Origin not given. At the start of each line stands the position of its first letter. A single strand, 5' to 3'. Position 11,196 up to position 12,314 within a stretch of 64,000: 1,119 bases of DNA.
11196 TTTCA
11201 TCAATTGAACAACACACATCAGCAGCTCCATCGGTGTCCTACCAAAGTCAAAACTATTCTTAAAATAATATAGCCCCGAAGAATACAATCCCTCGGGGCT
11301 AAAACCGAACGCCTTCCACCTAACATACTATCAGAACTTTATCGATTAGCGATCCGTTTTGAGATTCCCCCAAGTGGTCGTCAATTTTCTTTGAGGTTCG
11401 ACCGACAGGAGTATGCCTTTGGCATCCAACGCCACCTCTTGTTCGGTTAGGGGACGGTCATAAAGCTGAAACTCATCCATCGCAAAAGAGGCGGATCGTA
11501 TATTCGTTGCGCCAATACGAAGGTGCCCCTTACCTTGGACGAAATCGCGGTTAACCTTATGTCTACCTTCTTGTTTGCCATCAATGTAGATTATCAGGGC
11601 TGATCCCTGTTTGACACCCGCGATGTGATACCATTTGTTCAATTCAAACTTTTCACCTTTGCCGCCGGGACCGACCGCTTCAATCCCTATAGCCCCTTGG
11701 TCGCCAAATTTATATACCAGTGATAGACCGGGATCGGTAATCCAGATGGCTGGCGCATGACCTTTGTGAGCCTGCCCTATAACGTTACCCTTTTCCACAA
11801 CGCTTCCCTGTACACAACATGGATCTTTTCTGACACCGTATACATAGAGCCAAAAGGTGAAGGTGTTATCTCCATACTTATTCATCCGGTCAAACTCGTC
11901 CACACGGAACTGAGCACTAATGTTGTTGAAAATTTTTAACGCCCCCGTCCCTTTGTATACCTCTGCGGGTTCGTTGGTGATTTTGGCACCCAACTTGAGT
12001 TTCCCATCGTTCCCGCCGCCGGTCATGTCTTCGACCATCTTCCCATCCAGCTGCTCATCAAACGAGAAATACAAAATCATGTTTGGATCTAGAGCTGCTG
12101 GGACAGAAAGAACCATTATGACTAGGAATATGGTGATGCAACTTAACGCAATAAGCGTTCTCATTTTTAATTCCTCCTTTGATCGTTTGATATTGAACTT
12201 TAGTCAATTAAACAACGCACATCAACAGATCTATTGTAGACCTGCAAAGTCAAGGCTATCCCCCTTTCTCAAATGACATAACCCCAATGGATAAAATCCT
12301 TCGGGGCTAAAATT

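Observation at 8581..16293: Array of seven tandem secreted LamG/ConA-like paralogues plus a divergently transcribed eighth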

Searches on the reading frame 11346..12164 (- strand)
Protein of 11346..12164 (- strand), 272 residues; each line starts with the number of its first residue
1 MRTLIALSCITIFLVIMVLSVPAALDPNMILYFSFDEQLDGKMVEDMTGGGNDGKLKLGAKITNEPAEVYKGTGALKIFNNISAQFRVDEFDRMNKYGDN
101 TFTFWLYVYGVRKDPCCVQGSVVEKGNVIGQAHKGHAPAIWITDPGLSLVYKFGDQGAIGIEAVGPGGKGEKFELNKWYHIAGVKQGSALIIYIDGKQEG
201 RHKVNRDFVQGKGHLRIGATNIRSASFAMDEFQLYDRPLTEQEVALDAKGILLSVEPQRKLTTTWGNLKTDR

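Call 4: search_protein_families(library=pfam, proteins=[window:11346-12164:-], max_evalue=0.1)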
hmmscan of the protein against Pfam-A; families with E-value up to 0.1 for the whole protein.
window:11346-12164:- (272 aa): 2 families
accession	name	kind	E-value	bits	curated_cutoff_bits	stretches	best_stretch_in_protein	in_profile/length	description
PF13385.13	Laminin_G_3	-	2.5e-16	60.6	27.6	1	99-245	18-151/151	Concanavalin A-like lectin/glucanases superfamily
PF22925.3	TS_C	-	0.02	14.9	27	1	168-241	122-201/202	Trans-sialidase, C-terminal domain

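Call 7: search_protein_families(library=ncbifam, proteins=[window:11346-12164:-], max_evalue=0.01)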
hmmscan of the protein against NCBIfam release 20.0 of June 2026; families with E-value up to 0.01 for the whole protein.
window:11346-12164:- (272 aa): 0 families

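Call 8: find_homologous_proteins(query=window:11346-12164:-)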
Query window:11346-12164:- (272 aa): 285 proteins with E <= 0.001 among 1040 candidates; the best 120 are listed.
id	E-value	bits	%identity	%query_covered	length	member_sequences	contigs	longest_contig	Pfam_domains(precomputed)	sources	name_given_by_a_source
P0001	1.4e-176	603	97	100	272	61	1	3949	PF13385.14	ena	-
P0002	1.0e-166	571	90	100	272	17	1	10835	PF13385.14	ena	-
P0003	1.8e-160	550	88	100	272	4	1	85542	PF13385.14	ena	-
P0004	1.1e-159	548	86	100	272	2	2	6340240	PF13385.14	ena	-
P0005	3.3e-156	536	84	100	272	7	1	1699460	PF13385.14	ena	-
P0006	9.7e-156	535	85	100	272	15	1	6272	PF13385.14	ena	-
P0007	1.5e-155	534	84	100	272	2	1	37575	PF13385.14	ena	-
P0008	8.7e-152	522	83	100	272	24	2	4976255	PF13385.14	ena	-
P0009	1.2e-149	515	82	100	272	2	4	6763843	PF13385.14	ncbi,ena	-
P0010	4.1e-149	513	81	100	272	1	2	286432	PF13385.14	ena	-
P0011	2.3e-147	507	81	100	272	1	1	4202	PF13385.14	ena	-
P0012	4.6e-146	503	81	100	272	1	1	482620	PF13385.14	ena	-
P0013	7.3e-146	502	81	100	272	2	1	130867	PF13385.14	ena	-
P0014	2.2e-145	501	80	100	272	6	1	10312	PF13385.14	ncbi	-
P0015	2.1e-143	494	79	100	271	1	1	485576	PF13385.14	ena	-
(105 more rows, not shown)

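Call 19: search_solved_structures(query=A3, max_evalue=1, show_alignments=2)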
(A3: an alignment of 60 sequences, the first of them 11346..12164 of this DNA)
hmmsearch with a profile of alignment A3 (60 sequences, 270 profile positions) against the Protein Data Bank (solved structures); distinct sequences matched with E-value up to 1: 20.
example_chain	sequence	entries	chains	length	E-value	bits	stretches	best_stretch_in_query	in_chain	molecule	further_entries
6hox_A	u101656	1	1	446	5.7e-15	58.5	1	37-252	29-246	Binding domain (Hc) of Paraclostridial Mosquitocidal Protein 1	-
9b6m_B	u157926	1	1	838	0.00015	24.3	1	98-249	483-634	PG1 heavy chain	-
2nm1_A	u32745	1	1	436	0.00021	23.8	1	97-247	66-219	Botulinum neurotoxin type B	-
1z0h_A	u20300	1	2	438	0.00021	23.8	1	97-247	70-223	Botulinum neurotoxin type B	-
5vid_D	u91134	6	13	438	0.00021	23.8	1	97-247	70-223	Botulinum neurotoxin type B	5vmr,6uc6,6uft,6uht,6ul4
6qns_A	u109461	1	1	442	0.00023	23.7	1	97-247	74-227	Botulinum neurotoxin type B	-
4kbb_A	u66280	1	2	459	0.00023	23.7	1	97-247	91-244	Botulinum neurotoxin type B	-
6g5k_A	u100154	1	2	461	0.00024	23.6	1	97-247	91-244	Botulinum neurotoxin type B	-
6zvm_AAA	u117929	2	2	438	0.00028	23.4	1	97-247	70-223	Neurotoxin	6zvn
1epw_A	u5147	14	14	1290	0.0009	21.7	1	98-247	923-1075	BOTULINUM NEUROTOXIN TYPE B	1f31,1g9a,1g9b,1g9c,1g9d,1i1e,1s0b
6g5f_A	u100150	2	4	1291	0.00095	21.7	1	98-247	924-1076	Botulinum neurotoxin type B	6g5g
9qc7_A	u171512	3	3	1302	0.00096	21.7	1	98-247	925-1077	Botulinum neurotoxin type B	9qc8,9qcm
7qfq_A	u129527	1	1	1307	0.00097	21.6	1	98-247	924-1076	Botulinum neurotoxin type B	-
3flp_A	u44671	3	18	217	0.0079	18.7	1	170-246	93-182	SAP-like pentraxin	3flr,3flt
4qvs_A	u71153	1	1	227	0.01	18.3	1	164-246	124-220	S-layer domain-containing protein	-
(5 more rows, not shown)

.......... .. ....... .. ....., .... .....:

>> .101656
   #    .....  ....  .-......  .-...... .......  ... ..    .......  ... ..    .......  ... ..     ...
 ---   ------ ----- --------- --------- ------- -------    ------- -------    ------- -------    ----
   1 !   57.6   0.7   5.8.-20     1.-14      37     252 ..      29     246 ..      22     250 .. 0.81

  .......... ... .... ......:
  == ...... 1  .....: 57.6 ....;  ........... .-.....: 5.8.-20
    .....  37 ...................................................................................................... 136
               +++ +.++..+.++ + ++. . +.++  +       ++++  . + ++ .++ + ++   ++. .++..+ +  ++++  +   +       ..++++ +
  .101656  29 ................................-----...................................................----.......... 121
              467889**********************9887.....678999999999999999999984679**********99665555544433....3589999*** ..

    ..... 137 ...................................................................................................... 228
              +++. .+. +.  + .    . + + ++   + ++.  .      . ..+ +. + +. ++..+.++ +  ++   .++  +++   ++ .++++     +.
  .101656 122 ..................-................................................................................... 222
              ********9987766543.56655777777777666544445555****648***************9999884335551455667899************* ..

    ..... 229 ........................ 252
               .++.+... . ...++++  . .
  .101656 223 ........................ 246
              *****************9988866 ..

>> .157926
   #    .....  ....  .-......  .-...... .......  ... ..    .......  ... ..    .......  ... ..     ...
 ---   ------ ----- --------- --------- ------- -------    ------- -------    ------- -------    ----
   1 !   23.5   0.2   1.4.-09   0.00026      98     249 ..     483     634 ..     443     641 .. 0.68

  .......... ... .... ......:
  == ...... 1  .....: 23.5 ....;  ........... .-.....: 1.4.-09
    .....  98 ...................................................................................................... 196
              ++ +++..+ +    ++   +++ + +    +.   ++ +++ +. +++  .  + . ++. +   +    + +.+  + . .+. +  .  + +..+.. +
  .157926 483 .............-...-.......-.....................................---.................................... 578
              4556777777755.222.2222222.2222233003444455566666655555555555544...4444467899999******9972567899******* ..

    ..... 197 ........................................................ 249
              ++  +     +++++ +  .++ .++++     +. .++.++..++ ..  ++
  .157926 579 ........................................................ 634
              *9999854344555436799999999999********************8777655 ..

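Call 22: predict_structure(alignment_id=A3)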
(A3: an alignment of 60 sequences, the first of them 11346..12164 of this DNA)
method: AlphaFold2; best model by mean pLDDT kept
length: 272 residues; sequences in the alignment: 60
mean_pLDDT: 66.9   pTM: 0.68
mean pLDDT of the five models: 66.9, 66.2, 65.3, 63.1, 61.2
residues with pLDDT >= 90: 55; 70-90: 94; 50-70: 44; < 50: 79
segments of 3 or more residues with pLDDT < 50: 17-26, 36-84, 253-272
pLDDT, mean of each block of 10 residues (from residue 1): 80 56 49 51 39 35 35 29 54 80 85 69 76 78 88 91 93 88 96 96 85 69 67 85 79 37 25 25
secondary structure, 60 per line:
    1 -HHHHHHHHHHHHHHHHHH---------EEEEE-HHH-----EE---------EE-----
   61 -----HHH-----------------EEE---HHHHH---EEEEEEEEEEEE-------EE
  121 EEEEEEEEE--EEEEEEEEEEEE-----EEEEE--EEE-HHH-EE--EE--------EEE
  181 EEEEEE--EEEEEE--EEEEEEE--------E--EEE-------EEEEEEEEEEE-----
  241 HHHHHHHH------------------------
elements in order: H2-19 E29-33 E86-88 H92-96 E100-111 E119-129 E132-143 E149-153 E156-158 E178-186 E189-194 E197-203 E215-217 E225-235 H241-248

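Call 26: fold_search(model_id=the predicted structure, library=pdb)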
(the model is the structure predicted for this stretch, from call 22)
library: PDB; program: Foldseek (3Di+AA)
matches with E <= 10: 1720; with E <= 0.001: 458
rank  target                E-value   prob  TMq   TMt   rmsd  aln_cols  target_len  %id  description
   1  5vid_B                6.6e-09  1.00  0.43  0.30   9.0       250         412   15  Receptor binding domain of BoNT/B in complex with mini-protein binder Bot.0671.2 (released 2017-09-20)
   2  1mz5                  7.0e-09  1.00  0.50  0.24   6.6       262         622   13  Trypanosoma rangeli sialidase (released 2002-10-16)
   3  1s0g                  7.0e-09  1.00  0.39  0.10  10.5       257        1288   14  Crystal structure of botulinum neurotoxin type B apo form (released 2004-03-16)
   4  1a8d                  7.8e-09  1.00  0.45  0.28   5.6       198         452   15  TETANUS TOXIN C FRAGMENT (released 1998-10-14)
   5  7ce2_A                7.8e-09  1.00  0.38  0.25   8.6       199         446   16  The Crystal structure of TeNT Hc complexed with neutralizing antibody (released 2021-04-07)
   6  7by5                  8.2e-09  1.00  0.46  0.11   5.5       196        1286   14  Tetanus neurotoxin mutant-(H233A/E234Q/H237A/Y375F) (released 2021-02-17)
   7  2a75                  9.7e-09  1.00  0.50  0.24   6.7       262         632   13  Trypanosoma rangeli Sialidase In Complex With 2,3- Difluorosialic Acid (Covalent Intermediate) (released 2005-11-22)
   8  2ags                  1.1e-08  1.00  0.51  0.24   6.6       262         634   12  Trypanosoma rangeli Sialidase in Complex with 2-Keto-3-deoxy-D-glycero-D-galacto-2,3-difluoro-nononic acid (2,3-difluoro (released 2005-11-22)
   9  1fv2_A                1.2e-08  1.00  0.45  0.28   5.7       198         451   15  The Hc fragment of tetanus toxin complexed with an analogue of its ganglioside receptor GT1B (released 2001-09-05)
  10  5vmr_A                1.2e-08  1.00  0.43  0.29   9.2       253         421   15  Receptor binding domain of BoNT/B in complex with mini-protein binder Bot.2110.4 (released 2017-09-20)
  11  5vmr_B                1.3e-08  1.00  0.42  0.29   9.3       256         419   14  Receptor binding domain of BoNT/B in complex with mini-protein binder Bot.2110.4 (released 2017-09-20)
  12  6zvm_AAA              1.3e-08  1.00  0.42  0.29   9.2       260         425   14  Botulinum neurotoxin B2 binding domain in complex with GD1a (released 2020-10-14)
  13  1epw                  1.4e-08  1.00  0.44  0.11   9.5       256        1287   14  CRYSTAL STRUCTURE OF CLOSTRIDIUM NEUROTOXIN TYPE B (released 2000-11-01)
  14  9fyq_C                1.4e-08  1.00  0.41  0.27   8.7       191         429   16  Cryo-EM structure of native SV2A in complex with TeNT-Hc, gangliosides and Pro-Macrobody 5 (released 2025-05-21)
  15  1n1s                  1.9e-08  1.00  0.40  0.19   4.9       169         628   15  Trypanosoma rangeli sialidase (released 2003-01-07)
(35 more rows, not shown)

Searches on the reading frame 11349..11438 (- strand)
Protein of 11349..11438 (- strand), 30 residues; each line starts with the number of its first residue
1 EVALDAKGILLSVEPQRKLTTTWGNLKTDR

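Call 24: search_protein_representatives(alignment_id=A2)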
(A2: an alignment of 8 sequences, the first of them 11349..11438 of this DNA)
Query: 8 sequences, 30 profile positions. Proteins with E-value up to 0.001 (for the whole library): 65; up to 1e-10: 3; up to 1e-30: 0. The best 65 are listed.
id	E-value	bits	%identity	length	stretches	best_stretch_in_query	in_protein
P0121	1.7e-15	72.2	-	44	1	1-30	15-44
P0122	7.3e-13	63.8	-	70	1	1-30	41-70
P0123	1.0e-12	63.3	-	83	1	1-30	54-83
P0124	6.3e-10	54.4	-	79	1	1-30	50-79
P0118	4.0e-09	51.8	-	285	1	1-30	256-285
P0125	5.8e-09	51.3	-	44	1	1-28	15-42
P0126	1.9e-08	49.7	-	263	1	1-30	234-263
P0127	3.0e-07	45.8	-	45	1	1-30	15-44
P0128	5.4e-07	45.0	-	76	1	1-30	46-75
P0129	8.0e-07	44.5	-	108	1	1-30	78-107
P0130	9.7e-07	44.2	-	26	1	6-30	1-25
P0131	2.0e-06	43.2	-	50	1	8-27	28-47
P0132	3.5e-06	42.4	-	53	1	5-27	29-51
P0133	4.9e-06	42.0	-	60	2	4-29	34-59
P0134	8.0e-06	41.3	-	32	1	5-27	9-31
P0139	3.8e-05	39.1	-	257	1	1-27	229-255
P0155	2.1e-04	36.8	-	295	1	10-29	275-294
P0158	2.3e-04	36.6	-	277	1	6-29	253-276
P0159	2.3e-04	36.6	-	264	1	10-27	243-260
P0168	5.4e-04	35.4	-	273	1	3-27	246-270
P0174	7.1e-04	35.1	-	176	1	9-27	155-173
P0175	7.4e-04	35.0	-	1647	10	17-25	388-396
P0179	8.4e-04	34.8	-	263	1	1-30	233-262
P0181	8.6e-04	34.8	-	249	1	4-27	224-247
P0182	9.2e-04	34.7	-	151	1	11-30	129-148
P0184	9.8e-04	34.6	-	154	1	12-30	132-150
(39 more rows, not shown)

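Call 27: search_protein_families(library=pfam, proteins=[P0181, P0174, P0155, P0158, P0182, P0184, P0126, P0139, P0159, P0168], max_evalue=0.1)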
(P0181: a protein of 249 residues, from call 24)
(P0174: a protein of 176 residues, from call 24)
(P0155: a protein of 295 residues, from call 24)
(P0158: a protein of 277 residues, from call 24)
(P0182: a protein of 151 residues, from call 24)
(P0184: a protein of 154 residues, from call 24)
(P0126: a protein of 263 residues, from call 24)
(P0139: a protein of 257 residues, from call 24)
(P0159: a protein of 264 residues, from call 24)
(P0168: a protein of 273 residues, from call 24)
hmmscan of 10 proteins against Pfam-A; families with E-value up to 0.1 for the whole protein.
P0181 (249 aa): 1 family
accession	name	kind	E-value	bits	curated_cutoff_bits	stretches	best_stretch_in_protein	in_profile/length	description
PF21347.3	DUF3108_like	-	1.8e-07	31.7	27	1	154-208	133-183/199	DUF3108-like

P0174 (176 aa): 1 family
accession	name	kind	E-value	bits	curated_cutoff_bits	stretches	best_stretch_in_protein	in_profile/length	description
PF03724.22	META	-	1e-05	26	24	1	23-118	2-83/109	META domain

P0155 (295 aa): 3 families
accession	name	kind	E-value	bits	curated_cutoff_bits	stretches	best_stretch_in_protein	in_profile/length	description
PF13385.13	Laminin_G_3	-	2.8e-10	41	27.6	1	102-265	14-147/151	Concanavalin A-like lectin/glucanases superfamily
PF02210.31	Laminin_G_2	-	0.0011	19.9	22.9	1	165-258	27-123/126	Laminin G domain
PF02973.23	Sialidase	-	0.023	14.7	26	1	204-271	116-184/189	Sialidase, N-terminal domain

P0158 (277 aa): 1 family
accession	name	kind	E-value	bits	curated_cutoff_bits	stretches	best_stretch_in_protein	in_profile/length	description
PF13385.13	Laminin_G_3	-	6.7e-12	46.2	27.6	1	106-249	17-150/151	Concanavalin A-like lectin/glucanases superfamily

P0182 (151 aa): 0 families

P0184 (154 aa): 0 families

P0126 (263 aa): 2 families
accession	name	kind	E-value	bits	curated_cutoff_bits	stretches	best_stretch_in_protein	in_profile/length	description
PF13385.13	Laminin_G_3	-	1.4e-25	90.6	27.6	1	84-236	6-151/151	Concanavalin A-like lectin/glucanases superfamily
PF00354.24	Pentaxin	-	0.012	15.8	25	0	164-241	84-169/194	Pentaxin family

P0139 (257 aa): 2 families
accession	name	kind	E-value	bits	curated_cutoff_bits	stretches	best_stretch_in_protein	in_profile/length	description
PF13385.13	Laminin_G_3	-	2.4e-18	67.2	27.6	1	77-231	3-151/151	Concanavalin A-like lectin/glucanases superfamily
PF07953.20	Toxin_R_bind_N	-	0.0018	18.4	23.8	1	44-201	3-170/191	Clostridium neurotoxin, N-terminal receptor binding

P0159 (264 aa): 3 families
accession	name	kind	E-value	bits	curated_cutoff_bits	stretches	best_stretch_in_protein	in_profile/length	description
PF13385.13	Laminin_G_3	-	1.7e-26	93.6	27.6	1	82-233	2-151/151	Concanavalin A-like lectin/glucanases superfamily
PF13159.12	DUF3994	-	0.016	15.6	25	1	32-102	32-103/123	Domain of unknown function (DUF3994)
PF06439.18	3keto-disac_hyd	-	0.038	14.5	26.8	1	149-196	114-158/187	3-keto-disaccharide hydrolase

P0168 (273 aa): 5 families
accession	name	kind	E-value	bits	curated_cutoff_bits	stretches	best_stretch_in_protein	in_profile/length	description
PF13385.13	Laminin_G_3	-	9.8e-29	100.9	27.6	1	77-245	1-151/151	Concanavalin A-like lectin/glucanases superfamily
PF00354.24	Pentaxin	-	3.1e-06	27.5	25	1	163-249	83-168/194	Pentaxin family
PF02210.31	Laminin_G_2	-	0.0056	17.6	22.9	1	127-234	21-123/126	Laminin G domain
PF19559.6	DUF6081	-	0.013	15.2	25.9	1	153-199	167-212/272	Family of unknown function (DUF6081)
PF00054.30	Laminin_G_1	-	0.076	13.7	24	0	142-237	32-128/131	Laminin G domain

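Call 29: find_encoding_contigs(protein=P0181, flank=8000, max_places=3)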
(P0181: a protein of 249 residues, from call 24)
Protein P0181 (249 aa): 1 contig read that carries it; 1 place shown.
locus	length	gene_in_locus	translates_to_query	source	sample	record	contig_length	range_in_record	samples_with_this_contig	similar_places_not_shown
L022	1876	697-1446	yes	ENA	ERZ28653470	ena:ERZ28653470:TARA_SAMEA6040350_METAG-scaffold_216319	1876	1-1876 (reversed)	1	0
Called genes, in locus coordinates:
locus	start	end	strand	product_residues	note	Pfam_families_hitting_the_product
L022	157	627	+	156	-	PF01476:LysM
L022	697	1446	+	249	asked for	PF21347:DUF3108_like (weak)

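Call 30: find_encoding_contigs(protein=P0174, flank=8000, max_places=3)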
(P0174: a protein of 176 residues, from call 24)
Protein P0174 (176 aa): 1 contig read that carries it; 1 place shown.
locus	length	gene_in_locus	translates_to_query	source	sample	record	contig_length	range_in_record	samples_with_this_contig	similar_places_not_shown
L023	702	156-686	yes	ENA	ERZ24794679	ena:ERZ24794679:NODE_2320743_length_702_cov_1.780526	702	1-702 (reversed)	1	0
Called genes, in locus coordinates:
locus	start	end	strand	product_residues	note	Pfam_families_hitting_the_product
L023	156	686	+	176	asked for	PF03724:META (weak)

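Call 40: find_encoding_contigs(protein=P0168, flank=8000, max_places=3)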
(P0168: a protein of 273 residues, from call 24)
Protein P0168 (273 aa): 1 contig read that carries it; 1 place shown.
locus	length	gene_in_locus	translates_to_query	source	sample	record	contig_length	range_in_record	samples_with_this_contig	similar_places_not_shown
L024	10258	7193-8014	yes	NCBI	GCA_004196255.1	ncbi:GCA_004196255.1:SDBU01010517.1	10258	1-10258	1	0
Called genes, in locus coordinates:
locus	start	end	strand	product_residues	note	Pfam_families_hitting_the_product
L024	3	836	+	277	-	?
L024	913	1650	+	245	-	PF06452:CBM9_1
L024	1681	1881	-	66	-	-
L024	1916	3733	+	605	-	PF00795:CN_hydrolase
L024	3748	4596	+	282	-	-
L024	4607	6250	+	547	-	PF16586:DUF5060, PF13204:Apiosidase (weak)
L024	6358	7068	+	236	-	-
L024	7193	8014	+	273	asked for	PF13385:Laminin_G_3, PF00354:Pentaxin (weak)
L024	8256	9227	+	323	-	PF02881:SRP54_N, PF00448:SRP54, PF13401:AAA_22 (weak), PF13604:AAA_30 (weak)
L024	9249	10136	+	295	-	PF00892:EamA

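Call 41: find_encoding_contigs(protein=P0159, flank=8000, max_places=3)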
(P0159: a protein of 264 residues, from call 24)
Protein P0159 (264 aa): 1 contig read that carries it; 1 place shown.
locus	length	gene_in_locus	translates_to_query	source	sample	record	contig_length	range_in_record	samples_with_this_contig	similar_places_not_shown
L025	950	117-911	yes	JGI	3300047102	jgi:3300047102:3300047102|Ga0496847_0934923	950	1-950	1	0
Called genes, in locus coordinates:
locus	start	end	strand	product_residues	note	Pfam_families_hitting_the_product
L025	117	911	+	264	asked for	PF13385:Laminin_G_3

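Call 42: find_encoding_contigs(protein=P0126, flank=8000, max_places=3)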
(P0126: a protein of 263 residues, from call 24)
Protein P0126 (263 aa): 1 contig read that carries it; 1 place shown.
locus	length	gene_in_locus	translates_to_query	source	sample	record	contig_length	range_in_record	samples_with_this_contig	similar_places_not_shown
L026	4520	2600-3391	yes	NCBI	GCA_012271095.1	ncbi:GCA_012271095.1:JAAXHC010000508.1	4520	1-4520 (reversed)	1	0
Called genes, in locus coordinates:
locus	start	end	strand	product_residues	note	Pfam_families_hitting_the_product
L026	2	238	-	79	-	?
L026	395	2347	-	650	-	PF20581:DUF6785, PF20580:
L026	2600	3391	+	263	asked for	PF13385:Laminin_G_3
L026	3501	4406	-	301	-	-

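Call 43: find_encoding_contigs(protein=P0179, flank=8000, max_places=3)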
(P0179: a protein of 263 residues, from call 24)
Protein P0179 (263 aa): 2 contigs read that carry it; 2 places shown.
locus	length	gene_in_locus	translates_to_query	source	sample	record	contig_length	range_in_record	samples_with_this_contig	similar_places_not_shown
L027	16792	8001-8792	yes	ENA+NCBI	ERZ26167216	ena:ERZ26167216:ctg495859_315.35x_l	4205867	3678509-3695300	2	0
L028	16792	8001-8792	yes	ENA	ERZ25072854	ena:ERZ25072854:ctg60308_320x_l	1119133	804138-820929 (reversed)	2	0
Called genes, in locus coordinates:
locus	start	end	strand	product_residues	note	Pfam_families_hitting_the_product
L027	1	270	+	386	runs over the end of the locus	-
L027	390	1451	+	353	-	PF13685:Fe-ADH_2, PF00465:Fe-ADH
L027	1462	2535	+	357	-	PF01244:Peptidase_M19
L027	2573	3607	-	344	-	PF01075:Glyco_transf_9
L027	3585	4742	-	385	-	PF22025:ThiI_fer, PF06508:QueC (faint), PF02926:THUMP, PF02568:ThiI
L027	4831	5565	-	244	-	PF01351:RNase_HII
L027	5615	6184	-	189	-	PF03358:FMN_red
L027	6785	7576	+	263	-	PF13385:Laminin_G_3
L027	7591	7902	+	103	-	-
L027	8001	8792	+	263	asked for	PF13385:Laminin_G_3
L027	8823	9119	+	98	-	-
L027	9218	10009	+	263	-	PF13385:Laminin_G_3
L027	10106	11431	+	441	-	PF13424:TPR_12 (weak), PF13432:TPR_16 (weak), PF14559:TPR_19 (weak), PF13431:TPR_17 (weak), PF23914:TPR_CcmH_CycH (weak), PF25063:ARM_TT21_C (weak), PF13371:TPR_9 (weak), PF13414:TPR_11 (weak), +13 more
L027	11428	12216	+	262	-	PF01261:AP_endonuc_2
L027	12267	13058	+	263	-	PF01182:Glucosamine_iso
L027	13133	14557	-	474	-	PF00072:Response_reg, PF00158:Sigma54_activat, PF14532:Sigma54_activ_2, PF01078:Mg_chelatase (faint), PF00004:AAA (faint), PF07728:AAA_5, PF25601:AAA_lid_14, PF02954:HTH_8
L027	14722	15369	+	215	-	-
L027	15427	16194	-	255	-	-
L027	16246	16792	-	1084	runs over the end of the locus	PF25596:CPSase_L_D1, PF02786:CPSase_L_D2, PF02787:CPSase_L_D3, PF25596:CPSase_L_D1, PF02222:ATP-grasp (weak), PF02786:CPSase_L_D2, PF07478:Dala_Dala_lig_C (weak), PF02142:MGS, +4 more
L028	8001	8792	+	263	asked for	PF13385:Laminin_G_3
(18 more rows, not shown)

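Call 74: search_protein_families(library=ncbifam, proteins=[P0174, P0181, window:11349-11426:-], max_evalue=10)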
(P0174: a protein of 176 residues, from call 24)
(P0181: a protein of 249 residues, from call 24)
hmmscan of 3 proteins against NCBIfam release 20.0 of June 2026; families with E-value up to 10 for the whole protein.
P0174 (176 aa): 0 families

P0181 (249 aa): 0 families

seq(26 aa): 0 families
